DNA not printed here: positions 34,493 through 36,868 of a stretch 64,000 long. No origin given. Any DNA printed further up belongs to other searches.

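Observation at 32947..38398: Self-contained operon coupling a MotA/MotB-type ion-driven stator to a class I adenylate cyclase homologue and a pentapeptide-repeat protein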

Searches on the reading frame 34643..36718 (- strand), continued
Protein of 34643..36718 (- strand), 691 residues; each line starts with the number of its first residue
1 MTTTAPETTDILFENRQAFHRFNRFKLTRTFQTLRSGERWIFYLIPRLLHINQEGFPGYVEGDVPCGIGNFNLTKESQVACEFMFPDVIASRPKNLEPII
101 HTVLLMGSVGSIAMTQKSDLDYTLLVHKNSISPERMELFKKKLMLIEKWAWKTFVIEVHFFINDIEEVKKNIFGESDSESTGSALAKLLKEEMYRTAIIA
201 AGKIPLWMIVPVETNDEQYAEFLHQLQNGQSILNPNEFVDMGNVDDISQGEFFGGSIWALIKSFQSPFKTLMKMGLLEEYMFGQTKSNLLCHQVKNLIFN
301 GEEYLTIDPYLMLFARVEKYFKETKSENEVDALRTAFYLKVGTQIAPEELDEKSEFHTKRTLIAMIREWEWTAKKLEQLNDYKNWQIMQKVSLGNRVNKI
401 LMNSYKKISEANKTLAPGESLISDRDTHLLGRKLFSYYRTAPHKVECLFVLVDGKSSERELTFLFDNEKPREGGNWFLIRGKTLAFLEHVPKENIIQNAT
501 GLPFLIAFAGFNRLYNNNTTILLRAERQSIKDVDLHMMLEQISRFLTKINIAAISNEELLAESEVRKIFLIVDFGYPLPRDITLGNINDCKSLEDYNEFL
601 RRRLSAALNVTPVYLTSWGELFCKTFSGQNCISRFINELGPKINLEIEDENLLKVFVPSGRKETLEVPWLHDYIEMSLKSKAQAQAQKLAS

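Call 58: find_homologous_proteins(query=P0121, max_evalue=1e-20)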
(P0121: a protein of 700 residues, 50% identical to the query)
Query P0121 (700 aa): 455 proteins with E <= 1e-20 among 7541 candidates; the best 120 are listed.
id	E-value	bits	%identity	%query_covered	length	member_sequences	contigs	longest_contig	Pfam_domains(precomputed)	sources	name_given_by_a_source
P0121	0.0e+0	1607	100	100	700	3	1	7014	PF12633.14,PF26690.1,PF01295.25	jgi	-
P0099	3.0e-260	883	56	97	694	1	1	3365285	PF12633.14,PF26690.1,PF01295.25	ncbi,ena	-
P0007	3.9e-255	866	55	97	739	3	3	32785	PF12633.14,PF26690.1,PF01295.25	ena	-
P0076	8.6e-255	865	55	96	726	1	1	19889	PF12633.14,PF26690.1,PF26691.1,PF01295.25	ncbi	-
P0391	2.4e-254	864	53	98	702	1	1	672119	PF12633.14,PF26690.1,PF01295.25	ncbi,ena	-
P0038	3.2e-254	863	55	97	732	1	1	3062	PF12633.14,PF26690.1,PF01295.25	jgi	-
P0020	6.1e-254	862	55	96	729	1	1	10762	PF12633.14,PF26690.1,PF01295.25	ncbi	-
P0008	6.3e-254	862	55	96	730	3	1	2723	PF12633.14,PF26690.1,PF01295.25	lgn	-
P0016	1.2e-253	861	55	96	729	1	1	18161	PF12633.14,PF26690.1,PF01295.25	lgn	-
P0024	2.4e-253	860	55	97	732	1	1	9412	PF12633.14,PF26690.1,PF01295.25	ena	-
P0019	3.4e-253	860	55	96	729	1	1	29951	PF12633.14,PF26690.1,PF01295.25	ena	-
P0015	4.1e-253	860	55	96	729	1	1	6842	PF12633.14,PF26690.1,PF01295.25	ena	-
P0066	4.4e-253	860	54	96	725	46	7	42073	PF12633.14,PF26690.1,PF26691.1,PF01295.25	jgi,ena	-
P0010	9.4e-253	858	55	96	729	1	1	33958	PF12633.14,PF26690.1,PF01295.25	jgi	jgi:adenylate cyclase, class 1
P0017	1.7e-252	858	55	96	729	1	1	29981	PF12633.14,PF26690.1,PF01295.25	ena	-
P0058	2.7e-252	857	55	97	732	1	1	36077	PF12633.14,PF26690.1,PF01295.25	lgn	-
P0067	3.4e-252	857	54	96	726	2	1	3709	PF12633.14,PF26690.1,PF01295.25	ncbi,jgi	jgi:adenylate cyclase, class 1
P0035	4.5e-252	856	54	97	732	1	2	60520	PF12633.14,PF26690.1,PF01295.25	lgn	-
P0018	9.2e-252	855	55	96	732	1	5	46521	PF12633.14,PF26690.1,PF01295.25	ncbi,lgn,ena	-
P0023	1.0e-251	855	55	96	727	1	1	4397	PF12633.14,PF26690.1,PF01295.25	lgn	-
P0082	1.1e-251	855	54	97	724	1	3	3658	PF12633.14,PF26690.1,PF01295.25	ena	-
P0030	1.6e-251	854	55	96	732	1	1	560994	PF12633.14,PF26690.1,PF01295.25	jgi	jgi:adenylate cyclase class 1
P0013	1.6e-251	854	55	96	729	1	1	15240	PF12633.14,PF26690.1,PF01295.25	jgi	jgi:adenylate cyclase, class 1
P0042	3.3e-251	853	54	96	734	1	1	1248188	PF12633.14,PF26690.1,PF01295.25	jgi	jgi:adenylate cyclase class 1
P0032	3.4e-251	853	55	96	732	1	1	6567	PF12633.14,PF26690.1,PF01295.25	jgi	jgi:adenylate cyclase class 1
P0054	4.2e-251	853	55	96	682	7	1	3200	PF12633.14,PF26690.1,PF01295.25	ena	-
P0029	5.4e-251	853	54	96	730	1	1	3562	PF12633.14,PF26690.1,PF01295.25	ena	-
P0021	5.7e-251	853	55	96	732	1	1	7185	PF12633.14,PF26690.1,PF01295.25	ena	-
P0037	7.2e-251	852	54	97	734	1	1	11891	PF12633.14,PF26690.1,PF01295.25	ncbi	-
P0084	1.4e-250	851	54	97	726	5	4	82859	PF12633.14,PF26690.1,PF26691.1,PF01295.25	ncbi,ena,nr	ncbi:MAG: adenylate cyclase [Nitrospina sp.]|nr:adenylate cyclase [Nitrospina sp.] MBT6347364.1 aden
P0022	2.6e-250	850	55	96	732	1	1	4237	PF12633.14,PF26690.1,PF01295.25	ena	-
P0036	2.7e-250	850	54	96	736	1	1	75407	PF12633.14,PF26690.1,PF01295.25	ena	-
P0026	3.4e-250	850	54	96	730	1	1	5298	PF12633.14,PF26690.1,PF01295.25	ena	-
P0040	3.7e-250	850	54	96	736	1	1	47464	PF12633.14,PF26690.1,PF01295.25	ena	-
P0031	6.7e-250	849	54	96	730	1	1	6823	PF12633.14,PF26690.1,PF01295.25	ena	-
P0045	1.0e-249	848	54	96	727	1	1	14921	PF12633.14,PF26690.1,PF01295.25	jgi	jgi:adenylate cyclase, class 1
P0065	1.6e-249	848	54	96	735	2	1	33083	PF12633.14,PF26690.1,PF01295.25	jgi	jgi:adenylate cyclase, class 1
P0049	2.2e-249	847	55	96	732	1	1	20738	PF12633.14,PF26690.1,PF01295.25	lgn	-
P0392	2.5e-249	847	54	96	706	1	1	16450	PF12633.14,PF26690.1,PF01295.25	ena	-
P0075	2.8e-249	847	54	96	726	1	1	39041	PF12633.14,PF26690.1,PF26691.1,PF01295.25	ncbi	-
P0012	3.8e-249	847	54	96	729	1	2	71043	PF12633.14,PF26690.1,PF01295.25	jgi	-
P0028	3.9e-249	846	54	96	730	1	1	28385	PF12633.14,PF26690.1,PF01295.25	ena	-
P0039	5.4e-249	846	54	96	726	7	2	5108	PF12633.14,PF26690.1,PF01295.25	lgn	-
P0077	5.5e-249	846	54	96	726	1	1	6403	PF12633.14,PF26690.1,PF01295.25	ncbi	-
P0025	6.2e-249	846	54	96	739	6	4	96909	PF12633.14,PF26690.1,PF01295.25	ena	-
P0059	1.8e-248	844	54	96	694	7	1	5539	PF12633.14,PF26690.1,PF01295.25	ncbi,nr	ncbi:MAG: adenylate cyclase [Nitrospina sp.]|nr:adenylate cyclase [Nitrospina sp.]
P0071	2.1e-248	844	54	96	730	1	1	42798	PF12633.14,PF26690.1,PF01295.25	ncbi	-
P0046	2.3e-248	844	54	96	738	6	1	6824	PF12633.14,PF26690.1,PF26691.1,PF01295.25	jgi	-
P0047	2.5e-248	844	54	96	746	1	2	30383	PF12633.14,PF26690.1,PF01295.25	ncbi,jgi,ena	-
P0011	3.0e-248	844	54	96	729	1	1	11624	PF12633.14,PF26690.1,PF01295.25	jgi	-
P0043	3.1e-248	844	54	96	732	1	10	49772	PF12633.14,PF26690.1,PF01295.25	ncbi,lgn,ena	-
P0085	3.7e-248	843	53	99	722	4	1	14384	PF12633.14,PF26690.1,PF01295.25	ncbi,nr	ncbi:MAG: adenylate cyclase [Nitrospina sp.]|nr:adenylate cyclase [Nitrospina sp.]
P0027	5.1e-248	843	54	96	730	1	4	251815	PF12633.14,PF26690.1,PF01295.25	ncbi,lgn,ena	-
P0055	1.8e-247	841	54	96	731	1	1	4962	PF12633.14,PF26690.1,PF01295.25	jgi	-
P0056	1.8e-247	841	54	96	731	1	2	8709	PF12633.14,PF26690.1,PF01295.25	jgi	-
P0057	1.8e-247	841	54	96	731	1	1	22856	PF12633.14,PF26690.1,PF01295.25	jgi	-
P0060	3.9e-247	840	54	96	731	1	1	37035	PF12633.14,PF26690.1,PF01295.25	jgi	-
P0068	4.7e-247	840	54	96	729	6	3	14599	PF12633.14,PF26690.1,PF01295.25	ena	-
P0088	5.8e-247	839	55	96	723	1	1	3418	PF12633.14,PF26690.1,PF01295.25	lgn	-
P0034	7.5e-247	839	54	96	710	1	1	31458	PF12633.14,PF26690.1,PF01295.25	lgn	-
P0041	1.9e-246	838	54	96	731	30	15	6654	PF12633.14,PF26690.1,PF01295.25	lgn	-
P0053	1.9e-246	838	54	96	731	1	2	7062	PF12633.14,PF26690.1,PF01295.25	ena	-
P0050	2.5e-246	837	54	96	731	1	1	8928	PF12633.14,PF26690.1,PF01295.25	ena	-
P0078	3.9e-246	837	53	98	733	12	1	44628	PF12633.14,PF26690.1,PF01295.25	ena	-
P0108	9.4e-246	835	54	97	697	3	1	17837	PF12633.14,PF26690.1,PF01295.25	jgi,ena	-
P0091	4.6e-245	833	53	97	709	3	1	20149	PF12633.14,PF26690.1,PF01295.25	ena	-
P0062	7.0e-245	832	53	96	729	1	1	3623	PF12633.14,PF26690.1,PF01295.25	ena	-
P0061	7.7e-245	832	53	96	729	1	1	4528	PF12633.14,PF26690.1,PF01295.25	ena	-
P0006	1.0e-244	832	53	96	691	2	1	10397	PF12633.14,PF26690.1,PF01295.25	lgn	-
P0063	1.5e-244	831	53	96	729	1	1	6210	PF12633.14,PF26690.1,PF01295.25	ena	-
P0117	1.9e-244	831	53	98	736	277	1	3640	PF12633.14,PF26690.1,PF01295.25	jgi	-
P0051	3.9e-244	830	53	96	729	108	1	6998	PF12633.14,PF26690.1,PF01295.25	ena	-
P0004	9.1e-244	829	54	95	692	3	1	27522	PF12633.14,PF26690.1,PF01295.25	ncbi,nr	ncbi:MAG: class I adenylate cyclase [Nitrospinae bacterium]|nr:class I adenylate cyclase [Nitrospino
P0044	9.3e-244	829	53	96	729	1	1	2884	PF12633.14,PF26690.1,PF01295.25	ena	-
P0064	2.1e-243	828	53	96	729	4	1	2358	PF12633.14,PF26690.1,PF01295.25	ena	-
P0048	3.1e-243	827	53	96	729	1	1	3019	PF12633.14,PF26690.1,PF01295.25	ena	-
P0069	3.7e-243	827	53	96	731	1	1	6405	PF12633.14,PF01295.25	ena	-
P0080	4.9e-243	826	53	96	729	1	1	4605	PF12633.14,PF26690.1,PF01295.25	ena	-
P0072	6.4e-243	826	53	96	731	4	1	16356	PF12633.14,PF01295.25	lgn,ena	-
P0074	9.2e-243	825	53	96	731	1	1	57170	PF12633.14,PF01295.25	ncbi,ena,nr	ncbi:MAG: adenylate cyclase [Nitrospina sp.]|nr:adenylate cyclase [Nitrospina sp.]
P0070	9.9e-243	825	53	96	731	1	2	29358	PF12633.14,PF01295.25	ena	-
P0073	1.3e-242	825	52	97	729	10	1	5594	PF12633.14,PF26690.1,PF01295.25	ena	-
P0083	1.4e-242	825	53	96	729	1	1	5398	PF12633.14,PF26690.1,PF01295.25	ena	-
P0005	2.4e-242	824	53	97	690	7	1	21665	PF12633.14,PF26690.1,PF01295.25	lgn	-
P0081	2.7e-242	824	53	96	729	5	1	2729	PF12633.14,PF26690.1,PF01295.25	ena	-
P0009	6.4e-242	823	53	96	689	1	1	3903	PF12633.14,PF26690.1,PF01295.25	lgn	-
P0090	2.1e-241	821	53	96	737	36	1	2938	PF12633.14,PF26690.1,PF01295.25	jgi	-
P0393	7.8e-241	819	52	96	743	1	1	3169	PF12633.14,PF26690.1,PF01295.25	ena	-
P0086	3.3e-240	817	53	96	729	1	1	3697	PF12633.14,PF26690.1,PF01295.25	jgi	jgi:adenylate cyclase, class 1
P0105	1.4e-239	815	52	96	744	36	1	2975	PF12633.14,PF26690.1,PF01295.25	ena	-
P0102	2.4e-239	814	52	96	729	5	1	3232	PF12633.14,PF26690.1,PF01295.25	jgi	jgi:adenylate cyclase class 1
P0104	2.7e-239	814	52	96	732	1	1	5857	PF12633.14,PF26690.1,PF01295.25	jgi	jgi:adenylate cyclase, class 1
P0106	2.9e-239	814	53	96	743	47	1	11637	PF12633.14,PF26690.1,PF01295.25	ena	-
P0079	6.2e-239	813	53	96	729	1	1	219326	PF12633.14,PF26690.1,PF01295.25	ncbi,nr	ncbi:MAG: adenylate cyclase [Nitrospinae bacterium]|nr:adenylate cyclase [Nitrospinota bacterium]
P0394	7.8e-239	812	52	96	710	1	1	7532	PF12633.14,PF26691.1,PF01295.25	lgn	-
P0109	2.4e-238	811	52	96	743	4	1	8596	PF12633.14,PF26690.1,PF01295.25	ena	-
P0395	2.5e-238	811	53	96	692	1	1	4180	PF12633.14,PF26690.1,PF01295.25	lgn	-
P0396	2.5e-238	811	52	96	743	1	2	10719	PF12633.14,PF26690.1,PF01295.25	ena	-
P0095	5.2e-238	810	52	96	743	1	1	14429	PF12633.14,PF26690.1,PF01295.25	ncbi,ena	-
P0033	5.8e-238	810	53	95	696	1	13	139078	PF12633.14,PF26690.1,PF01295.25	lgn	-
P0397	1.4e-237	808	54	92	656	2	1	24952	PF12633.14,PF26690.1,PF01295.25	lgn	-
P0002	3.7e-237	807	52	97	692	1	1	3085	PF12633.14,PF26690.1,PF26691.1,PF01295.25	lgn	-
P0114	1.0e-236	805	51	96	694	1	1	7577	PF12633.14,PF26690.1,PF01295.25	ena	-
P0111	2.4e-236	804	52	96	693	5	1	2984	PF12633.14,PF26690.1,PF01295.25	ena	-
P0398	3.2e-236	804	52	97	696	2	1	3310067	PF12633.14,PF01295.25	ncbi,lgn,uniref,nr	ncbi:MAG: adenylate cyclase [Candidatus Nitrohelix vancouverensis]|uniref:Adenylate cyclase n=1 Tax=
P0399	3.9e-236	804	52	97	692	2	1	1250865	PF12633.14,PF26690.1,PF26691.1,PF01295.25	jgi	jgi:adenylate cyclase class 1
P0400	1.3e-234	798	53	96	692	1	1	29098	PF12633.14,PF26690.1,PF26691.1,PF01295.25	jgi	jgi:adenylate cyclase, class 1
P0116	2.0e-234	798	51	96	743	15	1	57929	PF12633.14,PF26690.1,PF01295.25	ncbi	-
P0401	2.6e-234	798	53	96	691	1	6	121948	PF12633.14,PF26690.1,PF01295.25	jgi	jgi:adenylate cyclase, class 1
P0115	4.3e-234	797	51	97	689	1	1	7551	PF12633.14,PF26690.1,PF01295.25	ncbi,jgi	-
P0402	8.8e-234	796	53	96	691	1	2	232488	PF12633.14,PF26690.1,PF01295.25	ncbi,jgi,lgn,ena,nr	ncbi:MAG: class I adenylate cyclase [Nitrospinae bacterium]|nr:class I adenylate cyclase [Nitrospino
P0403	5.9e-233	793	50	96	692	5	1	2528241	PF12633.14,PF26690.1,PF01295.25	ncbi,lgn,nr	ncbi:MAG: class I adenylate cyclase [Nitrospinaceae bacterium]|nr:MAG: class I adenylate cyclase [Ni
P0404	1.5e-232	792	51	98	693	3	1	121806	PF12633.14,PF26690.1,PF01295.25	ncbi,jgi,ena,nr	ncbi:MAG: class I adenylate cyclase [Nitrospinota bacterium]|nr:class I adenylate cyclase [Nitrospin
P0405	1.5e-232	792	51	96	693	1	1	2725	PF12633.14,PF26690.1,PF01295.25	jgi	jgi:adenylate cyclase class 1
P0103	1.6e-232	792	52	99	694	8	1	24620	PF12633.14,PF26690.1,PF01295.25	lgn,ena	-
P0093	6.3e-232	790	52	97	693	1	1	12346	PF12633.14,PF26690.1,PF01295.25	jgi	jgi:adenylate cyclase, class 1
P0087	6.8e-232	790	52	97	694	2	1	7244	PF12633.14,PF26690.1,PF01295.25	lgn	-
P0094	7.1e-232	789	52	97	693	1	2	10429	PF12633.14,PF26690.1,PF01295.25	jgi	jgi:adenylate cyclase, class 1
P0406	1.3e-231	789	52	97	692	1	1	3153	PF12633.14,PF26690.1,PF01295.25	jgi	-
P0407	1.7e-231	788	50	98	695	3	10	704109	PF12633.14,PF01295.25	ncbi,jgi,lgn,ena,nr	ncbi:MAG: adenylate cyclase [Nitrospinae bacterium CG11_big_fil_rev_8_21_14_0_20_45_15]|nr:MAG: aden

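Call 59: find_encoding_contigs(protein=P0121, flank=10000, max_places=1)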
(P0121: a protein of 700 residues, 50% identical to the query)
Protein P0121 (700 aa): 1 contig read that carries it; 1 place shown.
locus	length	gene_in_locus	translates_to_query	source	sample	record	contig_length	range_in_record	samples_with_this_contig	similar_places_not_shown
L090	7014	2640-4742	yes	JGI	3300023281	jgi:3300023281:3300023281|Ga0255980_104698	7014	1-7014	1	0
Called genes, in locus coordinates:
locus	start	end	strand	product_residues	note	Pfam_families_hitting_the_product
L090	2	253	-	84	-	?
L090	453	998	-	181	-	PF00561:Abhydrolase_1 (weak), PF05728:UPF0227, PF12146:Hydrolase_4 (faint), PF12697:Abhydrolase_6 (weak)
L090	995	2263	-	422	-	PF07690:MFS_1, PF13000:Acatn, PF07690:MFS_1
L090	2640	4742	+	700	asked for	PF12633:Adenyl_cycl_N, PF01295:Adenylate_cycl, PF26690:Adenylate_cycl_3rd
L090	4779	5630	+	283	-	-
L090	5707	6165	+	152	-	-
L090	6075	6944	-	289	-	PF03781:FGE-sulfatase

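Call 60: find_encoding_contigs(protein=P0407, flank=10000, max_places=1)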
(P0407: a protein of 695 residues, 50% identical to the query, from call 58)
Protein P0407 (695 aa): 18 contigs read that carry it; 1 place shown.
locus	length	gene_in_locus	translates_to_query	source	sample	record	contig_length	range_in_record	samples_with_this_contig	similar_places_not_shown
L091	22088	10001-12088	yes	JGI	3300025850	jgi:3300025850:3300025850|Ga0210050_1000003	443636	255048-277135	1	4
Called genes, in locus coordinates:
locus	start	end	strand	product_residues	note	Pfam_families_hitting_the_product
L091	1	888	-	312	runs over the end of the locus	PF11563:Protoglobin, PF06146:PsiE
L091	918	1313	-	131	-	PF00571:CBS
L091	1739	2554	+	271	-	PF01841:Transglut_core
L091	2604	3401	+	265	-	PF05013:FGase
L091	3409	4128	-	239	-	PF04405:ScdA_N, PF01814:Hemerythrin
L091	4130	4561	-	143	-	PF01152:Bac_globin (weak)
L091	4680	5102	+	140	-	PF02082:Rrf2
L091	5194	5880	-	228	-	PF00072:Response_reg, PF00486:Trans_reg_C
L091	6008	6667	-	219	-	PF00561:Abhydrolase_1, PF05728:UPF0227, PF00326:Peptidase_S9 (weak), PF12146:Hydrolase_4 (faint)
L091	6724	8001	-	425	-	PF07690:MFS_1, PF13000:Acatn, PF07690:MFS_1 (weak)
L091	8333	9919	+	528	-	PF13677:MotB_plug, PF00691:OmpA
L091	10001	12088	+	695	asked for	PF12633:Adenyl_cycl_N, PF01295:Adenylate_cycl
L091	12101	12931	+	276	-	PF01618:MotA_ExbB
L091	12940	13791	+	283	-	-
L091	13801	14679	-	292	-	PF03781:FGE-sulfatase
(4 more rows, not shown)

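Call 64: find_encoding_contigs(protein=P0403, flank=10000, max_places=1)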
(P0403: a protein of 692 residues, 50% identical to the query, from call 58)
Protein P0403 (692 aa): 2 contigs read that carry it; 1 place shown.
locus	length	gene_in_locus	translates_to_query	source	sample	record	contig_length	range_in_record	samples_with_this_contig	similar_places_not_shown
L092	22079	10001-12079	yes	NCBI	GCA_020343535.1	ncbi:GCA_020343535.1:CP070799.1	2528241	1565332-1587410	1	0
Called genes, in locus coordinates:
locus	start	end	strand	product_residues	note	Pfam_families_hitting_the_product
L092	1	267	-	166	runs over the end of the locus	PF14064:HmuY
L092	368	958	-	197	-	-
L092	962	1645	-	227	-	PF16316:DUF4956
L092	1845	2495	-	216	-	PF13505:OMP_b-brl, PF01617:Surface_Ag_2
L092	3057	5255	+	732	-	PF00384:Molybdopterin, PF01568:Molydop_binding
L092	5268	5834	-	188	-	PF00072:Response_reg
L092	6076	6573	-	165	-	PF12844:HTH_19, PF13560:HTH_31 (faint), PF01381:HTH_3 (weak)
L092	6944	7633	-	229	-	PF00072:Response_reg, PF23198:PDE8A_N (weak), PF00486:Trans_reg_C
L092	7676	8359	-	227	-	PF00561:Abhydrolase_1 (weak), PF05728:UPF0227, PF12697:Abhydrolase_6 (weak), PF00326:Peptidase_S9 (weak), PF12146:Hydrolase_4 (faint)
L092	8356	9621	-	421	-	PF07690:MFS_1, PF13000:Acatn, PF07690:MFS_1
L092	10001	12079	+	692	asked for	PF12633:Adenyl_cycl_N, PF01295:Adenylate_cycl, PF26690:Adenylate_cycl_3rd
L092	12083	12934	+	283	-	-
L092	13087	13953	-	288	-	PF03781:FGE-sulfatase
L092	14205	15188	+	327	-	PF07494:Reg_prop (faint)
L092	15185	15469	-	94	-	-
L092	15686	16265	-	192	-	PF04366:Ysc84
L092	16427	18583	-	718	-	PF03190:Thioredox_DsbH, PF13899:Thioredoxin_7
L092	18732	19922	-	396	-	PF04333:MlaA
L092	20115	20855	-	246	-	-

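Call 65: find_encoding_contigs(protein=P0399, flank=10000, max_places=1)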
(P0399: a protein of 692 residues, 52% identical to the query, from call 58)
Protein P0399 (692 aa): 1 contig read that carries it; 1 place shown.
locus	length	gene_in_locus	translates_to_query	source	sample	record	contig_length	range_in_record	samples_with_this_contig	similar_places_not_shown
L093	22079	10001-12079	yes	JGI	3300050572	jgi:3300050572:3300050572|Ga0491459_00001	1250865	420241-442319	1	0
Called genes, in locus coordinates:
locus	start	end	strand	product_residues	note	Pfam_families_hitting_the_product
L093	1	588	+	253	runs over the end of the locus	-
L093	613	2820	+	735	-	PF00384:Molybdopterin, PF01568:Molydop_binding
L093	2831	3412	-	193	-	PF00072:Response_reg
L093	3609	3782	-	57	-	-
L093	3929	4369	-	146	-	PF12844:HTH_19, PF13560:HTH_31 (faint), PF01381:HTH_3 (weak)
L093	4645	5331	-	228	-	PF00072:Response_reg, PF00486:Trans_reg_C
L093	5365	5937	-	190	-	PF13328:HD_4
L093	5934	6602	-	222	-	PF00561:Abhydrolase_1 (weak), PF05728:UPF0227, PF12146:Hydrolase_4 (weak)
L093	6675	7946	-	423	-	PF07690:MFS_1, PF13000:Acatn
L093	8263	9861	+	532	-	PF13677:MotB_plug, PF00691:OmpA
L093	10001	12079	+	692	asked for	PF12633:Adenyl_cycl_N, PF01295:Adenylate_cycl, PF26690:Adenylate_cycl_3rd, PF26691:Adenylate_cycl_4th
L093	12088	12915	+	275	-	PF01618:MotA_ExbB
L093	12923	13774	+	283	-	-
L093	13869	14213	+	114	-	PF10861:DUF2784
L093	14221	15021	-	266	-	PF03781:FGE-sulfatase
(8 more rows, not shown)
